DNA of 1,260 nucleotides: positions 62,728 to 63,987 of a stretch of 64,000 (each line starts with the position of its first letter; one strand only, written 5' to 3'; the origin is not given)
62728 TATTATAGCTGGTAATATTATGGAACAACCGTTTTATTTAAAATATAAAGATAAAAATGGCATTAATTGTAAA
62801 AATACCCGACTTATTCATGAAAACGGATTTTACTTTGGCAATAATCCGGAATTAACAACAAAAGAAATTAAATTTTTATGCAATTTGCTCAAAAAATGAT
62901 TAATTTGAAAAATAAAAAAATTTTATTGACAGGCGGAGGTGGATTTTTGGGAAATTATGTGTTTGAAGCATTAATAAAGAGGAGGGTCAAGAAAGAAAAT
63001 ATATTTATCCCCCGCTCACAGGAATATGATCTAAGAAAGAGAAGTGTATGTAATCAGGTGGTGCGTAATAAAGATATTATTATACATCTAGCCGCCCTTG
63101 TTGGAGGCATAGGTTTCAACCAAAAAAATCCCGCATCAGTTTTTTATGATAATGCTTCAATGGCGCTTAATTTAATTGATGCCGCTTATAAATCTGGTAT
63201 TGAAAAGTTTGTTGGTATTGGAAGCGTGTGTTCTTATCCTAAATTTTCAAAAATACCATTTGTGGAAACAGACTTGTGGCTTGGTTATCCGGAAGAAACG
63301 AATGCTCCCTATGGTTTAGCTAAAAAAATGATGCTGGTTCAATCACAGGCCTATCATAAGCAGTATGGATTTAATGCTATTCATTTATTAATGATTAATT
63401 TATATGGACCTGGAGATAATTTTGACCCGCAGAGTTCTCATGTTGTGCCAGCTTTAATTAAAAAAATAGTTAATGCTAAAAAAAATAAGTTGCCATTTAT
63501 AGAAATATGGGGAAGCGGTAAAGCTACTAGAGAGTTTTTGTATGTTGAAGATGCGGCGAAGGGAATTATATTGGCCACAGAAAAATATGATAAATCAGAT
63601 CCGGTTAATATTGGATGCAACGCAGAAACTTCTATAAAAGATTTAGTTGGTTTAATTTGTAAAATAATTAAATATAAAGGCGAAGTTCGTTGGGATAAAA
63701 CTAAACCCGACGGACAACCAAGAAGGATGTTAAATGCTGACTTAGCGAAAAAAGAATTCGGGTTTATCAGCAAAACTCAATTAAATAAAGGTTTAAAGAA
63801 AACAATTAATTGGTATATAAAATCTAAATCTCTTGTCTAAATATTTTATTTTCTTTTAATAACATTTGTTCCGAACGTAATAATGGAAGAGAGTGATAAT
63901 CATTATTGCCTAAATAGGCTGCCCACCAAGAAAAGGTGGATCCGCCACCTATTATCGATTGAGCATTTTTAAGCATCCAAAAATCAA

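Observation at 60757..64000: Gmd + ColD-like 3-dehydratase (His-for-Lys) + Fcl/ColC-like reductase + GT11-like transferase: candidate GDP-3,6-dideoxyhexose (colitose-type) pathway and its transferase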

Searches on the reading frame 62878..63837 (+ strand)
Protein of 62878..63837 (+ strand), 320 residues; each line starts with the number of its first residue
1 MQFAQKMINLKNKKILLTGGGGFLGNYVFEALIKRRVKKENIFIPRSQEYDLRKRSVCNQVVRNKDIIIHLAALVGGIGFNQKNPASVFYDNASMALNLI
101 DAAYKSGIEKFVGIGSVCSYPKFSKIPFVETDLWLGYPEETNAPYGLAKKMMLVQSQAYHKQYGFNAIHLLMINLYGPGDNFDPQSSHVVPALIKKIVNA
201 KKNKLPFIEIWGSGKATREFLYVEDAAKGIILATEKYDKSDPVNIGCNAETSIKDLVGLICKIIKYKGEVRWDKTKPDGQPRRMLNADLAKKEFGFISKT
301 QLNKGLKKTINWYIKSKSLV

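Call 3: search_protein_families(library=ncbifam, proteins=[window:62878-63837:+], max_evalue=0.001)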
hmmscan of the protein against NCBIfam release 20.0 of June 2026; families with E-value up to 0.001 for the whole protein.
window:62878-63837:+ (320 aa): 17 families
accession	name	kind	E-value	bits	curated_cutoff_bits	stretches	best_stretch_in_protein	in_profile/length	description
NF047922.1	GDPFucSynFcl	equivalog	1.4e-80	271.1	500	1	12-317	2-305/308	GDP-L-fucose synthase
TIGR04180.1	EDH_00030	hypoth_equivalog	2.7e-25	89.1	475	1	51-276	57-268/297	NAD-dependent 4,6-dehydratase LegB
TIGR01181.1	dTDP_gluc_dehyt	equivalog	1.3e-24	86.8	365.1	1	51-318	58-316/321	dTDP-glucose 4,6-dehydratase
TIGR01179.1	galE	equivalog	3.9e-22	78.5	262.3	1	14-317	1-329/332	UDP-glucose 4-epimerase GalE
NF011728.1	PRK15181.1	equivalog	1.3e-19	70.5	760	1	50-318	76-342/348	Vi polysaccharide biosynthesis UDP-N-acetylglucosaminuronic acid C-4 epimerase TviC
NF007490.0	PRK10084.1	subfamily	1.2e-15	57.4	649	1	142-318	164-339/361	dTDP-glucose 4,6-dehydratase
TIGR02197.1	heptose_epim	equivalog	1.3e-15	57.4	274.6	1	16-314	2-314/316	ADP-glyceromanno-heptose 6-epimerase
NF007582.0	PRK10217.1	equivalog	4.3e-13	49.1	698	1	142-318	157-336/355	dTDP-glucose 4,6-dehydratase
NF007956.0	PRK10675.1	subfamily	4e-10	39.3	394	1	45-313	52-329/338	UDP-glucose 4-epimerase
NF042422.1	oxyalk_red_OleD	equivalog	1.3e-09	37.9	580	1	14-236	2-217/329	2-alkyl-3-oxoalkanoate reductase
TIGR02622.1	CDP_4_6_dhtase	equivalog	3.8e-07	29.5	278.45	1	49-314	60-331/352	CDP-glucose 4,6-dehydratase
NF042423.1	oxyalk_red_Shew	equivalog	1e-06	28.1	580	1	8-242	4-229/331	2-alkyl-3-oxoalkanoate reductase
TIGR03589.1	PseB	equivalog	4.2e-06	25.9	407.75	0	51-114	61-123/324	UDP-N-acetylglucosamine 4,6-dehydratase (inverting)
TIGR03466.1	HpnA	hypoth_equivalog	2e-05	23.7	367.65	0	14-118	2-115/327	hopanoid-associated sugar epimerase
NF008872.0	PRK11908.1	equivalog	0.00013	21.1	294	1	59-265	63-272/349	bifunctional UDP-4-keto-pentose/UDP-xylose synthase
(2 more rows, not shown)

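Call 4: search_protein_families(library=pfam, proteins=[window:62878-63837:+], max_evalue=0.001)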
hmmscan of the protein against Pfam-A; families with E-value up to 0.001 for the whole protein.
window:62878-63837:+ (320 aa): 4 families
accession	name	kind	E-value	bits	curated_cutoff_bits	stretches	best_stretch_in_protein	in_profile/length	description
PF01370.27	Epimerase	-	1.2e-50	172.6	20.9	1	15-246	1-240/240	NAD dependent epimerase/dehydratase family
PF16363.11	GDP_Man_Dehyd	-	1.1e-23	84.7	27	1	16-308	1-331/332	GDP-mannose 4,6 dehydratase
PF01073.25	3Beta_HSD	-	4.7e-10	39.4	22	1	17-239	2-234/280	3-beta hydroxysteroid dehydrogenase/isomerase family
PF02719.21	Polysacc_synt_2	-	8.9e-07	28.8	20.2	0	51-114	62-126/293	Polysaccharide biosynthesis protein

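Call 7: search_solved_structures(query=window:62878-63837:+, max_evalue=1e-10, show_alignments=2)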
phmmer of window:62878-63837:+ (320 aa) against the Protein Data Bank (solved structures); distinct sequences matched with E-value up to 1e-10: 64 (the best 60 are shown).
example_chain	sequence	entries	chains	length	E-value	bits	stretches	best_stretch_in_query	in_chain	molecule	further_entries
7ll6_A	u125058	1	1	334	1.3e-57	198.8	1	7-312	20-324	GDP-L-fucose synthase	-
8du0_A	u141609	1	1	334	1.8e-57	198.3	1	7-312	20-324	GDP-L-fucose synthase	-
1e6u_A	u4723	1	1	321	5.5e-54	186.8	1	13-317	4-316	GDP-FUCOSE SYNTHETASE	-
1bws_A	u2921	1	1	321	6.7e-54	186.6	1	13-317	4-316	PROTEIN (GDP-4-KETO-6-DEOXY-D-MANNOSE EPIMERASE/REDUCTASE)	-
1bsv_A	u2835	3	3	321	2.4e-53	184.7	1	13-317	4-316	PROTEIN (GDP-FUCOSE SYNTHETASE) | GDP-FUCOSE SYNTHETASE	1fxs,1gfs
1e7s_A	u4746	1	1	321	6.4e-53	183.3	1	13-317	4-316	GDP-FUCOSE SYNTHETASE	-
1e7q_A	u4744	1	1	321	7.2e-53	183.2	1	13-317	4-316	GDP-FUCOSE SYNTHETASE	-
1e7r_A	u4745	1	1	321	4.4e-52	180.6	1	13-317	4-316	GDP-FUCOSE SYNTHETASE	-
4bkp_A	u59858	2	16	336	1.5e-41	146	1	10-314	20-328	GDP-L-FUCOSE SYNTHASE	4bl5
4b8z_A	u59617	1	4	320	1.7e-41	145.8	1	11-314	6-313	GDP-L-FUCOSE SYNTHASE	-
4b8w_A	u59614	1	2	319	1.9e-41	145.7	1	11-314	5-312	GDP-L-FUCOSE SYNTHASE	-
4e5y_A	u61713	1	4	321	3.5e-41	144.8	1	13-314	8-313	GDP-L-fucose synthase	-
6aqy_A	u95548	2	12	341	9.7e-41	143.3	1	11-316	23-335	gdp-l-fucose synthetase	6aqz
7anh_A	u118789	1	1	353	4.7e-38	134.5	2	11-201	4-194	GDP-L-fucose synthase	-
8ewu_A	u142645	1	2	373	3.9e-36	128.2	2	7-201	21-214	GDP-L-fucose synthase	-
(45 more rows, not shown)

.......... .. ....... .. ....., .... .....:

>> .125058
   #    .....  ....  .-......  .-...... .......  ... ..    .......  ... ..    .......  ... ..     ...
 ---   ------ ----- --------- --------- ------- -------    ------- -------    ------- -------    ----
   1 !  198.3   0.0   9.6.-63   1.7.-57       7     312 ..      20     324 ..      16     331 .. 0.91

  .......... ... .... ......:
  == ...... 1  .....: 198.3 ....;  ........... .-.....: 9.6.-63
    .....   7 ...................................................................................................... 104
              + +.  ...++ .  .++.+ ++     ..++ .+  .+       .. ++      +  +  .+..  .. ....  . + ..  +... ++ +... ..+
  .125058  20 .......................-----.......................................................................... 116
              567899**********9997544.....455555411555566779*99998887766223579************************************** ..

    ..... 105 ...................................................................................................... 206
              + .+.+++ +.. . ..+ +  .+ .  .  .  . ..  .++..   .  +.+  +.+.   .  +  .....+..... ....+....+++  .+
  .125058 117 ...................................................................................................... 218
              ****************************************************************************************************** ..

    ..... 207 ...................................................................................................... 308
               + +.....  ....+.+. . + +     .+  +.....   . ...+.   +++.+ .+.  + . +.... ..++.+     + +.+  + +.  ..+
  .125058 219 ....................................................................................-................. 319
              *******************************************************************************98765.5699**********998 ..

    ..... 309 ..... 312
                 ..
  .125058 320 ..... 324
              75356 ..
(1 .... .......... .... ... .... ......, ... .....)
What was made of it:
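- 62878..63840 (+): Fcl-family extended SDR (320 aa from the first ATG; probable start at 62896, giving an ATGA overlap with the colD stop). Predicted 5-epimerase/4-reductase, acting as GDP-L-colitose synthase. Best PDB hits are GDP-L-fucose synthases, E 1e-57 (call 7).
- Closest known: Fcl. Same: Best PDB and NCBIfam matches (calls 3, 7).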

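Call 72: find_homologous_proteins(query=window:62878-63837:+, max_evalue=1e-30)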
Query window:62878-63837:+ (320 aa): 8000 proteins with E <= 1e-30 among 8000 candidates; the best 120 are listed.
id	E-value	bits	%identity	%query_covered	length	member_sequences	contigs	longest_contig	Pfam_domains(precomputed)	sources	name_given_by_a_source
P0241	1.4e-212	723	100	100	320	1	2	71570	PF16363.12,PF02719.22,PF01073.26,PF01370.28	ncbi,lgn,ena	-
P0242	1.7e-182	624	85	98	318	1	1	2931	PF16363.12,PF02719.22,PF01073.26,PF01370.28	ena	-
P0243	2.9e-175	600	83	98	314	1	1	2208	PF16363.12,PF02719.22,PF01073.26,PF01370.28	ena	-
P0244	1.8e-173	594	82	98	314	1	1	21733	PF16363.12,PF02719.22,PF01073.26,PF01370.28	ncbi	-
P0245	8.1e-146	503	70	97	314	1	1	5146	PF16363.12,PF02719.22,PF01073.26,PF13460.13,PF01370.28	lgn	-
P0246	4.4e-144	498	67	95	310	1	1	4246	PF16363.12,PF02719.22,PF01073.26,PF01370.28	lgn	-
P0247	5.1e-144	497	67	97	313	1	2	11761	PF16363.12,PF02719.22,PF01073.26,PF01370.28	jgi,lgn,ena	-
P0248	2.3e-143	495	69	96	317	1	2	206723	PF16363.12,PF02719.22,PF01073.26,PF07993.19,PF13460.13,PF01370.28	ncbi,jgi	jgi:GDP-L-fucose synthase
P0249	4.6e-143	494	67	96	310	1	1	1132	PF16363.12,PF02719.22,PF01073.26,PF01370.28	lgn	-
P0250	1.5e-142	493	67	97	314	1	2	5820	PF16363.12,PF02719.22,PF01073.26,PF13460.13,PF01370.28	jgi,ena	-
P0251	1.7e-142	492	69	96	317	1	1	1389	PF16363.12,PF02719.22,PF01073.26,PF01370.28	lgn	-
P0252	4.1e-142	491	68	95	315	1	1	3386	PF16363.12,PF02719.22,PF01073.26,PF01370.28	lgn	-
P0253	6.9e-142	490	66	96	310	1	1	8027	PF16363.12,PF01073.26,PF01370.28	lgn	-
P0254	7.3e-142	490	69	95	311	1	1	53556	PF16363.12,PF02719.22,PF01073.26,PF01370.28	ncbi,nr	ncbi:MAG: GDP-L-fucose synthase [Patescibacteria group bacterium]|nr:GDP-L-fucose synthase [Patescib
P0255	9.4e-142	490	68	96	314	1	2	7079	PF16363.12,PF02719.22,PF01073.26,PF01370.28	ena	-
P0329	4.5e-138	478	65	96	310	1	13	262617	PF16363.12,PF02719.22,PF01073.26,PF01370.28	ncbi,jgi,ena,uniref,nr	ncbi:MAG: GDP-fucose synthetase [Candidatus Yanofskybacteria bacterium RIFCSPLOWO2_01_FULL_41_34]|un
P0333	7.3e-138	477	66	96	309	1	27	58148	PF16363.12,PF02719.22,PF01073.26,PF01370.28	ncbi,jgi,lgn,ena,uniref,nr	ncbi:MAG: GDP-fucose synthetase [Candidatus Zambryskibacteria bacterium RIFCSPHIGHO2_12_FULL_38_34]|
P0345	1.6e-137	476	65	96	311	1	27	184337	PF16363.12,PF02719.22,PF01073.26,PF13460.13,PF01370.28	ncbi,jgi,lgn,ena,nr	ncbi:MAG TPA: GDP-L-fucose synthase [Candidatus Paceibacterota bacterium]|nr:GDP-L-fucose synthase [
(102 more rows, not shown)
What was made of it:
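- On Fcl (GDP-L-fucose synthase): NCBI nevertheless names its 64-70% relatives GDP-L-fucose synthase (call 72).
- The window-type SDR has thousands of 64-70% identical relatives named GDP-L-fucose synthase (call 72).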

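Call 73: find_encoding_contigs(protein=P0329, flank=4000, max_places=1)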
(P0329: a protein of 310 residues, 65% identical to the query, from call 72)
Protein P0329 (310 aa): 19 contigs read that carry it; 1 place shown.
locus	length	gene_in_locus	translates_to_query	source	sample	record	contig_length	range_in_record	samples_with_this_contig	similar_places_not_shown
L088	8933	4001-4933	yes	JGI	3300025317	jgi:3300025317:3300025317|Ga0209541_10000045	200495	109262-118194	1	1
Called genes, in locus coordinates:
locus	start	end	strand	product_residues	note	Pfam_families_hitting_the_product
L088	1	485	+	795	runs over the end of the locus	PF09586:YfhO (weak)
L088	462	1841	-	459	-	PF13439:Glyco_transf_4 (faint), PF04464:Glyphos_transf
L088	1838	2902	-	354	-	PF13439:Glyco_transf_4, PF13579:Glyco_trans_4_4 (faint), PF20706:GT4-conflict, PF00534:Glycos_transf_1, PF13692:Glyco_trans_1_4, PF13524:Glyco_trans_1_2 (faint)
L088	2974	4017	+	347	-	PF01370:Epimerase, PF04321:RmlD_sub_bind (weak), PF16363:GDP_Man_Dehyd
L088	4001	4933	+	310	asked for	PF01073:3Beta_HSD, PF01370:Epimerase, PF02719:Polysacc_synt_2 (faint), PF16363:GDP_Man_Dehyd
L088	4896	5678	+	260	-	PF08241:Methyltransf_11 (weak), PF03269:DUF268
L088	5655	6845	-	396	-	PF13439:Glyco_transf_4 (weak), PF00534:Glycos_transf_1, PF13524:Glyco_trans_1_2, PF13692:Glyco_trans_1_4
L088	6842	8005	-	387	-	PF00534:Glycos_transf_1, PF13692:Glyco_trans_1_4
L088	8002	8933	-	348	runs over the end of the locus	PF00534:Glycos_transf_1, PF13692:Glyco_trans_1_4, PF13524:Glyco_trans_1_2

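Call 74: find_encoding_contigs(protein=P0333, flank=4000, max_places=1)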
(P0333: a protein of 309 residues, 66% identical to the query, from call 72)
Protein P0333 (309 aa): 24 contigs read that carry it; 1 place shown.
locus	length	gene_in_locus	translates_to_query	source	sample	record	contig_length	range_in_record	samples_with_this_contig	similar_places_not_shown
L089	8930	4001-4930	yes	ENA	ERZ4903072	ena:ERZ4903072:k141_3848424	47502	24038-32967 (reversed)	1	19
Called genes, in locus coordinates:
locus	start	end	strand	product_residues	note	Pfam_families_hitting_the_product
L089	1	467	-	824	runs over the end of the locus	PF07517:SecA_DEAD, PF01043:SecA_PP_bind, PF21090:P-loop_SecA, PF07516:SecA_SW, PF02810:SEC-C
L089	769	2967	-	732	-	PF04932:Wzy_C, PF13428:TPR_14 (faint), PF14559:TPR_19 (faint)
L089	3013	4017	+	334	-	PF01370:Epimerase, PF04321:RmlD_sub_bind (weak), PF16363:GDP_Man_Dehyd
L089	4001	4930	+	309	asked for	PF01073:3Beta_HSD, PF01370:Epimerase, PF02719:Polysacc_synt_2 (faint), PF16363:GDP_Man_Dehyd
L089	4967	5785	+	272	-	PF01061:ABC2_membrane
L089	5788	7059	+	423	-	PF00005:ABC_tran, PF14524:Wzt_C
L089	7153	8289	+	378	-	PF00465:Fe-ADH (weak), PF13685:Fe-ADH_2, PF01761:DHQ_synthase, PF24621:DHQS_C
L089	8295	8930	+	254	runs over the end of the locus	PF00106:adh_short, PF08659:KR, PF13561:adh_short_C2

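Call 75: find_encoding_contigs(protein=P0248, flank=4000, max_places=1)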
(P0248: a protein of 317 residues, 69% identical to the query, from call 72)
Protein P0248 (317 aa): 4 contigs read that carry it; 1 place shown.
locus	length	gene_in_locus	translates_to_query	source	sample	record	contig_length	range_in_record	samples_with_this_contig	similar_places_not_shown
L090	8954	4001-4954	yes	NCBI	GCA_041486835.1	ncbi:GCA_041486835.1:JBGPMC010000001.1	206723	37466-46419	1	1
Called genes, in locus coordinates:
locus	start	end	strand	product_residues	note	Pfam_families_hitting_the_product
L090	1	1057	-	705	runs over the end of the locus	PF04932:Wzy_C, PF13371:TPR_9 (faint), PF13424:TPR_12 (faint), PF13414:TPR_11 (faint), PF14559:TPR_19 (faint), PF21033:RMD1-3 (weak), PF00515:TPR_1 (weak), PF07719:TPR_2 (weak), +4 more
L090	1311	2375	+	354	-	-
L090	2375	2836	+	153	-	PF00293:NUDIX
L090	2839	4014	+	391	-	PF01041:DegT_DnrJ_EryC1, PF01053:Cys_Met_Meta_PP (weak)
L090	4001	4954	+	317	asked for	PF01370:Epimerase, PF02719:Polysacc_synt_2 (faint), PF16363:GDP_Man_Dehyd, PF07993:NAD_binding_4 (faint), PF13460:NAD_binding_10 (faint), PF01073:3Beta_HSD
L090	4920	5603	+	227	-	PF00535:Glycos_transf_2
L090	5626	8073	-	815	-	-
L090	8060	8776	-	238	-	PF00535:Glycos_transf_2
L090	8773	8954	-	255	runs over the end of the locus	PF00483:NTP_transferase (weak), PF12804:NTP_transf_3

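Call 76: find_encoding_contigs(protein=P0345, flank=4000, max_places=1)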
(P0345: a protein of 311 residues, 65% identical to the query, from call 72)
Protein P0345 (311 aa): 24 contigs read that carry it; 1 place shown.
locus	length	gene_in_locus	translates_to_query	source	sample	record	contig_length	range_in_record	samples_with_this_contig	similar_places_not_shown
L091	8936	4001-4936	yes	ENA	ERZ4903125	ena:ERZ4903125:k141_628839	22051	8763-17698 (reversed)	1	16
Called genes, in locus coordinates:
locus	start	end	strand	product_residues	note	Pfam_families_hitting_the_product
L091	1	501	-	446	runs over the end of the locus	PF01943:Polysacc_synt, PF13440:Polysacc_synt_3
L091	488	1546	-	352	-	PF02661:Fic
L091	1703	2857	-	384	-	-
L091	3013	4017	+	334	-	PF01370:Epimerase, PF04321:RmlD_sub_bind (weak), PF16363:GDP_Man_Dehyd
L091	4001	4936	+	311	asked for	PF01370:Epimerase, PF02719:Polysacc_synt_2 (faint), PF13460:NAD_binding_10 (faint), PF01073:3Beta_HSD (weak), PF16363:GDP_Man_Dehyd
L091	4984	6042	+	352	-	PF00534:Glycos_transf_1, PF13692:Glyco_trans_1_4, PF13524:Glyco_trans_1_2 (weak)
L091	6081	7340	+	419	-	PF13489:Methyltransf_23, PF08484:Methyltransf_14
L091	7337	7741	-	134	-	PF19662:DUF6165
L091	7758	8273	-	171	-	PF00293:NUDIX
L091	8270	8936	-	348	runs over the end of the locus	PF01075:Glyco_transf_9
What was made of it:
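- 62878..63840 (+): Orthologs at 64-70% identity are named GDP-L-fucose synthase, and in three of four sampled genomes they follow gmd directly (calls 72-76).
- Closest known: Fcl. Same: Orthologs sit in gmd-fcl pairs (calls 73, 74, 76).
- Its orthologs occur in plain gmd-fcl pairs in 3 of 4 sampled contexts (calls 73, 74, 76). In 3 of 4 sampled contexts these follow gmd directly, with no DegT gene (calls 73, 74, 76).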
